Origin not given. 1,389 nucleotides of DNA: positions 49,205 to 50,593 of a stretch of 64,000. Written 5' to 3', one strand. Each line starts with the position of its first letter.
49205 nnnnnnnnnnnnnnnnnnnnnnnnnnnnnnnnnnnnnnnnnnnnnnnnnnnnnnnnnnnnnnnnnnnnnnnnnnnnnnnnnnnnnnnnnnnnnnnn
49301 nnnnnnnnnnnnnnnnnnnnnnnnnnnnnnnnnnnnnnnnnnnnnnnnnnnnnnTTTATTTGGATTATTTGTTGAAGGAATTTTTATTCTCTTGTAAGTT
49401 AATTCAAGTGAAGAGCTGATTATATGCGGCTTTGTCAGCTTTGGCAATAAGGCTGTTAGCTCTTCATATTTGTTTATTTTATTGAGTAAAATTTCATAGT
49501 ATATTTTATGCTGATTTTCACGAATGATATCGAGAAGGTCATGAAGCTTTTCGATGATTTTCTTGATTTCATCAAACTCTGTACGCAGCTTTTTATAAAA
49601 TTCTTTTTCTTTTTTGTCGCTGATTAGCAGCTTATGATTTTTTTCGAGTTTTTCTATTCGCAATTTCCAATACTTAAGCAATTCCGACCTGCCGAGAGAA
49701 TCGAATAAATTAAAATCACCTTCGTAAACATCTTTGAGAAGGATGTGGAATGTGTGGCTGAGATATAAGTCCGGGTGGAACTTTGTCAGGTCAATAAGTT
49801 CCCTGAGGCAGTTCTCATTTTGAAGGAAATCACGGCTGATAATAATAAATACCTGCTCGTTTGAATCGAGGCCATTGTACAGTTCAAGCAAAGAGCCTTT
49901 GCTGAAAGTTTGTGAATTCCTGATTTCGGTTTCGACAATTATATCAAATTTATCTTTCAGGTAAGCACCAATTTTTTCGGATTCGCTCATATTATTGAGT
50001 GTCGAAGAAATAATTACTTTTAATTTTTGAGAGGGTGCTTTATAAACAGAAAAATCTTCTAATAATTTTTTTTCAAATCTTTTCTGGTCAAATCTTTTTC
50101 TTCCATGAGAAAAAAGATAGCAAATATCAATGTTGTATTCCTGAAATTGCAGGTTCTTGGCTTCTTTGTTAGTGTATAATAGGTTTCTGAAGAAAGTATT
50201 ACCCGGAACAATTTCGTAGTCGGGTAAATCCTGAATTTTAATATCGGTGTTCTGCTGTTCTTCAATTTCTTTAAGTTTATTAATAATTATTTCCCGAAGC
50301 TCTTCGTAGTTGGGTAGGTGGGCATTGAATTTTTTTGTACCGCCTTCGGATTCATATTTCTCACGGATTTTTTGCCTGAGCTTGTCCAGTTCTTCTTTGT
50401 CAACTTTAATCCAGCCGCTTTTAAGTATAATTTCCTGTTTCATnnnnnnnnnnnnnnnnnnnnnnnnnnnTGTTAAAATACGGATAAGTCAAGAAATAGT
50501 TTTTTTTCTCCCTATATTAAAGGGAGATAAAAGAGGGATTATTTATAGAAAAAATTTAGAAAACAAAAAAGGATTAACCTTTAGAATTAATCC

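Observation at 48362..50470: Monocistronic TIR-like / PLP-enzyme fusion protein bracketed by two hairpins: candidate undescribed NAD-linked or immune module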

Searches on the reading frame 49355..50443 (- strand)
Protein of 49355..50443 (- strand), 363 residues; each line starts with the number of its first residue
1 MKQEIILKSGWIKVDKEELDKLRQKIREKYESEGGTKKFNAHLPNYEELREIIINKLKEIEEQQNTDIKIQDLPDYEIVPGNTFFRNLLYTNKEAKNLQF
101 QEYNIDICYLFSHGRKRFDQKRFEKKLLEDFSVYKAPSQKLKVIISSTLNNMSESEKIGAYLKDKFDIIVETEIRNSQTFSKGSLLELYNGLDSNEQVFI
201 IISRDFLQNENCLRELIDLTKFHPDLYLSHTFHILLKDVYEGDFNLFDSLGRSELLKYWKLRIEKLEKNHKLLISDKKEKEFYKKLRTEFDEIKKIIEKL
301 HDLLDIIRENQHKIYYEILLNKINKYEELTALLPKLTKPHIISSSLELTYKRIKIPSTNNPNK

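Call 28: search_protein_families(library=pfam, alignment_id=A2, max_evalue=10)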
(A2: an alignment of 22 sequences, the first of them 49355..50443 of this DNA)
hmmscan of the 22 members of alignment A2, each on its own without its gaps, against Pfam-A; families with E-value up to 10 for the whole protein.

A. member 1, window:49355-50443:- (363 aa): 4 families
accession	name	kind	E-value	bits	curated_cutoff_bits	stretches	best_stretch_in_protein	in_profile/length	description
PF01261.30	AP_endonuc_2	-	0.026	14.7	31.1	1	289-341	98-153/249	Xylose isomerase-like TIM barrel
PF24465.1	Tri-helical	-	0.073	13.9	27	1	12-62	5-55/85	Tri-helical domain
PF09177.16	STX6_10_61_N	-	0.31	12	29.4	1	255-315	20-74/99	Syntaxin 6/10/61, N-terminal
PF03961.19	FapA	-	1.6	8.7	31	1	255-314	171-229/272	Flagellar Assembly Protein A beta solenoid domain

B. families by the number of members that match (of 22 scanned): 39 families (the first 25 are shown)
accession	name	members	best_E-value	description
PF13676.11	TIR_2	14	4.1e-05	TIR domain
PF09177.16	STX6_10_61_N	6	0.029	Syntaxin 6/10/61, N-terminal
PF24465.1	Tri-helical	3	0.016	Tri-helical domain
PF14584.11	DUF4446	3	0.042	Protein of unknown function (DUF4446)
PF14612.12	Ino80_Iec3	3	0.061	IEC3 subunit of the Ino80 complex, chromatin re-modelling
PF10298.14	WhiA_N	2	0.016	WhiA N-terminal LAGLIDADG-like domain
PF00231.24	ATP-synt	2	0.076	ATP synthase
PF07015.17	VirC1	2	0.097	VirC1 protein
PF05266.19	DUF724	2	0.3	Protein of unknown function (DUF724)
PF03961.19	FapA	2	1.6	Flagellar Assembly Protein A beta solenoid domain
PF11929.14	DUF3447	2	2.9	Domain of unknown function (DUF3447)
PF20651.3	EXOC6_Sec15_N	1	0.0064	Exocyst complex component EXOC6/Sec15, N-terminal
PF00161.24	RIP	1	0.01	Ribosome inactivating protein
PF19292.4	KPBB_C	1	0.017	Phosphorylase b kinase C-terminal domain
PF13271.11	DUF4062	1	0.019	Domain of unknown function (DUF4062)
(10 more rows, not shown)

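Call 29: find_homologous_proteins(query=A2, max_evalue=0.001)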
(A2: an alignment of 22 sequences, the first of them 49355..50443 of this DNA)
Query A2 (22 sequences) (363 aa, profile of the alignment): 2 proteins with E <= 0.001 among 8000 candidates.
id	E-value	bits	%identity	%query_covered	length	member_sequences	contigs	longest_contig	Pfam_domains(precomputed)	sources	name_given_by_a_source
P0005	3.6e-152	525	88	100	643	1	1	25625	PF00291.32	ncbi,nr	ncbi:MAG: pyridoxal-phosphate dependent enzyme [Ignavibacteriae bacterium]|nr:pyridoxal-phosphate de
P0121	9.3e-139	481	81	89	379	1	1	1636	-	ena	-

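Call 38: predict_structure(alignment_id=A2)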
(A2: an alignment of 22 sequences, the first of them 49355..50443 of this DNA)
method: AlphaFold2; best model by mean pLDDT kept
length: 363 residues; sequences in the alignment: 22
mean_pLDDT: 81.1   pTM: 0.53
mean pLDDT of the five models: 81.1, 81.0, 79.8, 79.7, 79.4
residues with pLDDT >= 90: 76; 70-90: 223; 50-70: 51; < 50: 13
segments of 3 or more residues with pLDDT < 50: 131-138, 338-341
pLDDT, mean of each block of 10 residues (from residue 1): 78 88 89 77 72 87 82 66 77 80 89 89 73 48 90 92 91 73 80 88 92 90 87 94 87 88 81 61 77 86 88 94 90 68 68 68 57
secondary structure, 60 per line:
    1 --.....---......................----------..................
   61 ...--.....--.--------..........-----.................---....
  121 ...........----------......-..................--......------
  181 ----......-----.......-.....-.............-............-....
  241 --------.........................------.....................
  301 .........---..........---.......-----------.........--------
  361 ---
elements in order: E3-7 E11-15 H16-32 H43-63 E66-70 H82-91 E97-101 H102-113 H117-131 E142-147 H149-166 E169-174 H185-190 E196-202 H204-208 H210-222 H224-230 E231-235 H237-240 H249-273 H280-309 E313-315 H316-322 H326-332 H344-352

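Call 41: fold_search(model_id=the predicted structure, library=pdb)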
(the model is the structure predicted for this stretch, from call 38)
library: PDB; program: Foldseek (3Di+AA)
matches with E <= 10: 1229; with E <= 0.001: 0
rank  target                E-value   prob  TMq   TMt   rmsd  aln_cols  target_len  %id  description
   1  7xoz_A                2.7e-03  0.98  0.22  0.40  12.8       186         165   14  Crystal structure of RPPT-TIR (released 2023-11-08)
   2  4c6t_B                3.6e-03  0.99  0.23  0.44  12.0       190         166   15  Crystal structure of the RPS4 and RRS1 TIR domain heterodimer (released 2014-05-28)
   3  7xoz_B                4.7e-03  0.95  0.21  0.37  12.8       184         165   16  Crystal structure of RPPT-TIR (released 2023-11-08)
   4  5ku7_A                5.0e-03  0.99  0.23  0.43  12.6       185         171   17  Crystal structure of the TIR domain from the Muscadinia rotundifolia disease resistance protein RPV1 (released 2017-02-15)
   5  2ndh_MODEL_1_A        5.3e-03  1.00  0.21  0.46   4.9       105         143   14  NMR solution structure of MAL/TIRAP TIR domain (C116A) (released 2017-05-31)
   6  4c6t_D                5.9e-03  0.98  0.22  0.43  11.9       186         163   14  Crystal structure of the RPS4 and RRS1 TIR domain heterodimer (released 2014-05-28)
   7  3tbf_D                6.6e-03  0.82  0.19  0.19  23.8       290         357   12  C-terminal domain of glucosamine-fructose-6-phosphate aminotransferase from Francisella tularensis. (released 2011-08-24)
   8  3ooj_E                8.3e-03  0.98  0.19  0.12  18.9       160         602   13  C1A mutant of E. coli GlmS in complex with glucose-6P and glutamate (released 2011-10-19)
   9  1moq                  8.7e-03  0.72  0.19  0.19  24.2       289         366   11  ISOMERASE DOMAIN OF GLUCOSAMINE 6-PHOSPHATE SYNTHASE COMPLEXED WITH GLUCOSAMINE 6-PHOSPHATE (released 1998-10-07)
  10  7jlx_A                9.8e-03  0.99  0.24  0.45   6.6       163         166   13  Structure of the activated Roq1 resistosome directly recognizing the pathogen effector XopQ (TIR domains) (released 2020-12-02)
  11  8v4v_A                9.8e-03  0.99  0.19  0.32  14.2       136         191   10  Nan Regulatory Protein Full-length from Streptococcus pneumoniae (released 2024-12-04)
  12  5ku7_B                9.8e-03  0.98  0.23  0.44  12.4       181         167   17  Crystal structure of the TIR domain from the Muscadinia rotundifolia disease resistance protein RPV1 (released 2017-02-15)
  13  3ooj_C                1.0e-02  0.98  0.19  0.12  18.1       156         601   13  C1A mutant of E. coli GlmS in complex with glucose-6P and glutamate (released 2011-10-19)
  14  3ooj_A                1.0e-02  0.66  0.19  0.12  23.6       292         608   11  C1A mutant of E. coli GlmS in complex with glucose-6P and glutamate (released 2011-10-19)
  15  7s2z_A                1.1e-02  0.98  0.23  0.43   9.9       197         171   12  Crystal structure of the E100A mutant TIR domain from the grapevine disease resistance protein RUN1 bound to NAD (released 2021-10-13)
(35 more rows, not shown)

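Call 44: search_protein_representatives(alignment_id=A2)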
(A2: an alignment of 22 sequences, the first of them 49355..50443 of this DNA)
Query: 22 sequences, 363 profile positions. Proteins with E-value up to 0.001 (for the whole library): 1014; up to 1e-10: 88; up to 1e-30: 19. The best 150 are listed.
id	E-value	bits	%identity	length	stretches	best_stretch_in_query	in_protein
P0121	2.9e-139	480.5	-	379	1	1-354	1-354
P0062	1.8e-136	471.4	-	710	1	3-362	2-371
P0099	2.2e-129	448.1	-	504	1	4-363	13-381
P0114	2.1e-70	254.0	-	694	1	6-363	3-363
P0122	3.2e-54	200.8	-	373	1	1-186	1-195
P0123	7.6e-52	193.0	-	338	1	2-322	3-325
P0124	2.8e-47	178.0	-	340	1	13-334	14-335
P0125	3.4e-46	174.4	-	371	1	8-334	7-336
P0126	1.1e-42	162.9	-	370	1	4-339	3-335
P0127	3.2e-42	161.3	-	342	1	9-326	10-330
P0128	4.4e-40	154.3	-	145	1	15-138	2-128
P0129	8.9e-38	146.7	-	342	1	1-326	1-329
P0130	4.9e-36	140.9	-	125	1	1-108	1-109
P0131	7.6e-36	140.3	-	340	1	11-334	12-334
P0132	4.3e-35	137.9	-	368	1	12-349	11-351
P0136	9.4e-32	126.9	-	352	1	14-313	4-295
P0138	2.7e-28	115.5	-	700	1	3-362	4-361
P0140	3.3e-24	102.1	-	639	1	82-362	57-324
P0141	2.1e-22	96.1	-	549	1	138-363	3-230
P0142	1.6e-21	93.2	-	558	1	141-351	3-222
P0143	9.3e-19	84.1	-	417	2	128-323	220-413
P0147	1.3e-14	70.5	-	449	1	138-319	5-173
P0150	1.0e-13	67.5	-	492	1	140-312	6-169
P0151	1.4e-13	67.1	-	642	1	117-357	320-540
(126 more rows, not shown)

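Call 45: search_protein_families(library=pfam, proteins=[P0123, P0125, P0138, P0140, P0141, P0142, P0143, P0147, P0150, P0151], max_evalue=0.01)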
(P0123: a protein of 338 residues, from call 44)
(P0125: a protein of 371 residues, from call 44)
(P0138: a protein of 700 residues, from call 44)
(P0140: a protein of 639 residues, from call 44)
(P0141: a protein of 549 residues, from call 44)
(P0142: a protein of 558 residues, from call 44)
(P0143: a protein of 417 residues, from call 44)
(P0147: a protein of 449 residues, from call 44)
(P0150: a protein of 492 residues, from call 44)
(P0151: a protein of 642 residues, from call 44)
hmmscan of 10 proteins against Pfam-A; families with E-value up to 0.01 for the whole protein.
P0123 (338 aa): 0 families

P0125 (371 aa): 0 families

P0138 (700 aa): 1 family
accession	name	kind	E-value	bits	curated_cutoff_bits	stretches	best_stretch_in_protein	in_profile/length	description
PF00291.31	PALP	-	1.4e-12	48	35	1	387-678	21-295/295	Pyridoxal-phosphate dependent enzyme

P0140 (639 aa): 2 families
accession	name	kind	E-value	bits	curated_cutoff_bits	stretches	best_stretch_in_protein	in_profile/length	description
PF00291.31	PALP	-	1.7e-18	67.4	35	1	338-632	8-295/295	Pyridoxal-phosphate dependent enzyme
PF13676.11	TIR_2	-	2.7e-07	31.5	28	1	113-223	1-105/122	TIR domain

P0141 (549 aa): 2 families
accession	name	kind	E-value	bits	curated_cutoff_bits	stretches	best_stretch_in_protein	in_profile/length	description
PF00291.31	PALP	-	2.4e-19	70.2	35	1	244-543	7-295/295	Pyridoxal-phosphate dependent enzyme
PF13676.11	TIR_2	-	4.2e-13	50.3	28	1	8-125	1-109/122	TIR domain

P0142 (558 aa): 2 families
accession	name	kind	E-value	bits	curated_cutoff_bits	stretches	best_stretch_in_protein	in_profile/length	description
PF00291.31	PALP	-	7.4e-19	68.6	35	1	262-550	23-295/295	Pyridoxal-phosphate dependent enzyme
PF13676.11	TIR_2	-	2.6e-12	47.7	28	1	5-123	1-111/122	TIR domain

P0143 (417 aa): 3 families
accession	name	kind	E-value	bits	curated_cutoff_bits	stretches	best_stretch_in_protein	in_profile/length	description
PF13676.11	TIR_2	-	3.4e-23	82.9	28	2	11-110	1-93/122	TIR domain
PF01582.25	TIR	-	2.1e-08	34.6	21.3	2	236-315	5-85/179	TIR domain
PF11469.13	Ribonucleas_3_2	-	9.9e-06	26.4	25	0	7-49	60-105/119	Ribonuclease III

P0147 (449 aa): 33 families (the best 25 are shown)
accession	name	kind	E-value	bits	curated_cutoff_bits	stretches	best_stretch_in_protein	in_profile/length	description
PF00515.34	TPR_1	-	5.4e-46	153.1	27.8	4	359-391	2-34/34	Tetratricopeptide repeat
PF13414.12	TPR_11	-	3.3e-40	135.9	26.8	4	367-402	3-38/42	TPR repeat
PF07719.23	TPR_2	-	2.9e-39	130.3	27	4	359-391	2-34/34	Tetratricopeptide repeat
PF13181.12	TPR_8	-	3.3e-38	127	25.7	5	359-391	2-34/34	Tetratricopeptide repeat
PF13431.12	TPR_17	-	4.4e-35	117.4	24.4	4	380-407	1-28/34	Tetratricopeptide repeat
PF13424.12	TPR_12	-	8.4e-28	96.8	30.1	3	324-388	3-75/77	Tetratricopeptide repeat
PF13428.12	TPR_14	-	4.8e-23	79.7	23.5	2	361-399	4-42/44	Tetratricopeptide repeat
PF13432.12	TPR_16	-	1.8e-20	73.5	32.7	2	333-392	6-65/65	Tetratricopeptide repeat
PF13676.11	TIR_2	-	3.2e-16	60.3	28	1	10-120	1-114/122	TIR domain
PF01239.28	PPTA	-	5.6e-14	51.3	29.5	1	375-399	2-26/32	Protein prenyltransferase alpha subunit repeat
PF14559.12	TPR_19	-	2.8e-13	50.4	25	1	338-395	5-62/68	Tetratricopeptide repeat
PF13174.12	TPR_6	-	1e-12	48.2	26.3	0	325-352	1-28/33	Tetratricopeptide repeat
PF13371.12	TPR_9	-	1.3e-10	41.6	35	1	337-394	8-65/73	Tetratricopeptide repeat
PF13176.12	TPR_7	-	1.4e-09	37.7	27.9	0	361-391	2-32/36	Tetratricopeptide repeat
PF24575.1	TPR_Slam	-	2.4e-09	38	35.2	0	213-292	6-83/104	Surface lipoprotein assembly modifier, N-terminal TPR repeats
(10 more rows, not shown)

P0150 (492 aa): 17 families
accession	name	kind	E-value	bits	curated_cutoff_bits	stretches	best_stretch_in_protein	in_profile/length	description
PF07719.23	TPR_2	-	4.9e-22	76.6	27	2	260-291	2-33/34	Tetratricopeptide repeat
PF13181.12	TPR_8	-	6.2e-22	76.3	25.7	2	260-291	2-33/34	Tetratricopeptide repeat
PF00515.34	TPR_1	-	2.6e-21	74.9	27.8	2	376-406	3-33/34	Tetratricopeptide repeat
PF13428.12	TPR_14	-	5.1e-17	61.1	23.5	1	376-417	3-44/44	Tetratricopeptide repeat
PF13676.11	TIR_2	-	7e-17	62.5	28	1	9-115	1-104/122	TIR domain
PF13414.12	TPR_11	-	3.9e-13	49.3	26.8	2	423-456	8-41/42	TPR repeat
PF13424.12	TPR_12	-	1.4e-12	48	30.1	3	260-321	4-73/77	Tetratricopeptide repeat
PF13432.12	TPR_16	-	2.6e-11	44.2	32.7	1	230-288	2-60/65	Tetratricopeptide repeat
PF13431.12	TPR_17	-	7.3e-11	41.9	24.4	0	432-463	2-32/34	Tetratricopeptide repeat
PF14559.12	TPR_19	-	1.7e-09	38.3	25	0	235-293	1-59/68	Tetratricopeptide repeat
PF25064.1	ARM_TT21_5th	-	2.4e-07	31.5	27.8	1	380-433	7-59/117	TT21 fifth ARM repeats domain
PF13174.12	TPR_6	-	7e-07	29.9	26.3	0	227-257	2-32/33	Tetratricopeptide repeat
PF23914.1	TPR_CcmH_CycH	-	2.4e-06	27.9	42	0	213-254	109-150/158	Cytochrome c-type biogenesis protein H TPR domain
PF14938.12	SNAP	-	0.00031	20.8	25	0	273-321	95-143/282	Soluble NSF attachment protein, SNAP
PF24575.1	TPR_Slam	-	0.00037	21.3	35.2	0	416-460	54-98/104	Surface lipoprotein assembly modifier, N-terminal TPR repeats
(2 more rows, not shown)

P0151 (642 aa): 2 families
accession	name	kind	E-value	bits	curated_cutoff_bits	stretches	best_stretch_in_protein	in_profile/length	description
PF13676.11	TIR_2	-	8.1e-18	65.5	28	1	344-455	1-116/122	TIR domain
PF23414.1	Beta-prop_EML_2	-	0.0001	22.2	90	0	187-274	14-104/266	Echinoderm microtubule-associated protein second beta-propeller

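Call 48: find_encoding_contigs(protein=P0123, flank=6000, max_places=3)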
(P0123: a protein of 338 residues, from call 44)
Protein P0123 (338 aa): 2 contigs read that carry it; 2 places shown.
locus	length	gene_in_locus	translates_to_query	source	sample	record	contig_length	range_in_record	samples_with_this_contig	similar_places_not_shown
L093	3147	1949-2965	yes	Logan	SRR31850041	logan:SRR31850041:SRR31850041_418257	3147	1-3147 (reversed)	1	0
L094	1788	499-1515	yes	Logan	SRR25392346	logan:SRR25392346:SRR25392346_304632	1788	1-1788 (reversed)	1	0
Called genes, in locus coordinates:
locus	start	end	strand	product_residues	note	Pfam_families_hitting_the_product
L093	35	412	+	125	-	-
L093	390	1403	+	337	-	PF15731:MqsA_antitoxin (weak), PF13274:SocA_Panacea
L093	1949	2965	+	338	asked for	-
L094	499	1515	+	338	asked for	-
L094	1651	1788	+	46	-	?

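Call 49: find_encoding_contigs(protein=P0141, flank=6000, max_places=3)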
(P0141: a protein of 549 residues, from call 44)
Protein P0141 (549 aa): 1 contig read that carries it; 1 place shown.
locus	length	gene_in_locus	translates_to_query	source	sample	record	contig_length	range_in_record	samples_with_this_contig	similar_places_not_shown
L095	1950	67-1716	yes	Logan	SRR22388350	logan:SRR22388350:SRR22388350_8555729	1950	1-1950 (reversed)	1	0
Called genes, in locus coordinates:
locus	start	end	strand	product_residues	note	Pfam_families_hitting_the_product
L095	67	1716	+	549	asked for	PF13676:TIR_2, PF00291:PALP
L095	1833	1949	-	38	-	?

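Call 51: find_encoding_contigs(protein=P0142, flank=8000, max_places=3)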
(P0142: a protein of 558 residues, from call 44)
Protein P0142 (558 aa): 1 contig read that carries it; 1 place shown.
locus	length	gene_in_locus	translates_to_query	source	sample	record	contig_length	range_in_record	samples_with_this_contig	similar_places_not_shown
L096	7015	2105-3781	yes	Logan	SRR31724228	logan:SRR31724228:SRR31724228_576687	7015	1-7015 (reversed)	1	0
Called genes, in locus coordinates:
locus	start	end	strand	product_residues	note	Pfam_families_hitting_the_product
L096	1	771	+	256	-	?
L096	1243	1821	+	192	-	-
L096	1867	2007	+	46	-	-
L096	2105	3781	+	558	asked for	PF13676:TIR_2, PF00291:PALP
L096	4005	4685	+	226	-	-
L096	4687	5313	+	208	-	PF01582:TIR, PF13676:TIR_2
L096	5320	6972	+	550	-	PF01656:CbiA (weak), PF13614:AAA_31 (weak), PF00196:GerE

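Call 52: find_encoding_contigs(protein=P0125, flank=8000, max_places=3)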
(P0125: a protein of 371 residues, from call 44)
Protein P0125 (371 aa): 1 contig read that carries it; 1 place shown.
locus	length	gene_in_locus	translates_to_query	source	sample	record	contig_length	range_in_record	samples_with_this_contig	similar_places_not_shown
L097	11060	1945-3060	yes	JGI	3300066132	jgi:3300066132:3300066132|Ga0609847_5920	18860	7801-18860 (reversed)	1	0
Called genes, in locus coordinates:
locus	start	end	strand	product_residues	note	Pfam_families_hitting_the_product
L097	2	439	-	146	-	?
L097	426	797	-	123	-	PF13560:HTH_31 (weak), PF01381:HTH_3, PF12844:HTH_19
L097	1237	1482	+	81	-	PF09954:DUF2188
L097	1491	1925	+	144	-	PF04970:LRAT, PF05708:Peptidase_C92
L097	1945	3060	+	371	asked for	-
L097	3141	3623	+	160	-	-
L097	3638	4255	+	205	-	-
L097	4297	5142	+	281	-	PF00899:ThiF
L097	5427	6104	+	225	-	PF14452:Multi_ubiq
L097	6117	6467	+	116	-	-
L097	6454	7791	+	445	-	PF00899:ThiF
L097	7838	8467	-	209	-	-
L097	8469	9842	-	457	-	PF13102:Phage_int_SAM_5, PF02899:Phage_int_SAM_1 (weak), PF00589:Phage_integrase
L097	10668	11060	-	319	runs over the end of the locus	-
